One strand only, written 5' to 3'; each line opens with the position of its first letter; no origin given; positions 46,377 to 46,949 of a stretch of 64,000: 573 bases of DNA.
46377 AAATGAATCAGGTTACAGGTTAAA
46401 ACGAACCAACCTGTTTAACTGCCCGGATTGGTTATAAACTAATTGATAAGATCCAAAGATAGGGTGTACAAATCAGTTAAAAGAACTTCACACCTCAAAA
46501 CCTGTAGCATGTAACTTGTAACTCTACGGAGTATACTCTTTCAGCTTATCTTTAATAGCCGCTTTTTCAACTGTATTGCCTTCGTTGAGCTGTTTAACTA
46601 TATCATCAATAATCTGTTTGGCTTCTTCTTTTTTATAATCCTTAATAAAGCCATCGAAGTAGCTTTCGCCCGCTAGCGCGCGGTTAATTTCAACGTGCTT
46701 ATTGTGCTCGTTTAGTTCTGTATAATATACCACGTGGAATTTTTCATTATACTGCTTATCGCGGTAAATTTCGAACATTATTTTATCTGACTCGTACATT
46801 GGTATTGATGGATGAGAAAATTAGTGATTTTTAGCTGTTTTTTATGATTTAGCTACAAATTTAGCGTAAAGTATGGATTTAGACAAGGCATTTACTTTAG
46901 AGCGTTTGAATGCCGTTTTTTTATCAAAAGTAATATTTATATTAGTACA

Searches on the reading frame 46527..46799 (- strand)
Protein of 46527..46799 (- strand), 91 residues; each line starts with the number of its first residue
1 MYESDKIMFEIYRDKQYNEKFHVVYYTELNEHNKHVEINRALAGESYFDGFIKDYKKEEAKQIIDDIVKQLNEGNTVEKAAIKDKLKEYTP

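Call 3: search_protein_families(library=pfam, proteins=[window:46527-46799:-], max_evalue=0.1)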
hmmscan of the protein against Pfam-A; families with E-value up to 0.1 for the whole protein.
window:46527-46799:- (91 aa): 0 families

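Call 4: search_protein_families(library=padloc, proteins=[window:46527-46799:-], max_evalue=0.1)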
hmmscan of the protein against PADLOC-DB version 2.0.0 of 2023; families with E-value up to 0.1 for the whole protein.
window:46527-46799:- (91 aa): 2 families
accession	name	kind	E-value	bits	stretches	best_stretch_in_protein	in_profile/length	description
PDLC04892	PDC-S06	-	0.00088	15.6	1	30-87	699-756/843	-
PDLC03396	REase_II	-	0.0082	12.9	1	9-90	329-411/550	Type II nicking endonuclease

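Call 5: search_protein_families(library=ncbifam, proteins=[window:46527-46799:-], max_evalue=0.1)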
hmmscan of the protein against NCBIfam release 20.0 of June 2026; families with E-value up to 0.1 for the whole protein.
window:46527-46799:- (91 aa): 0 families
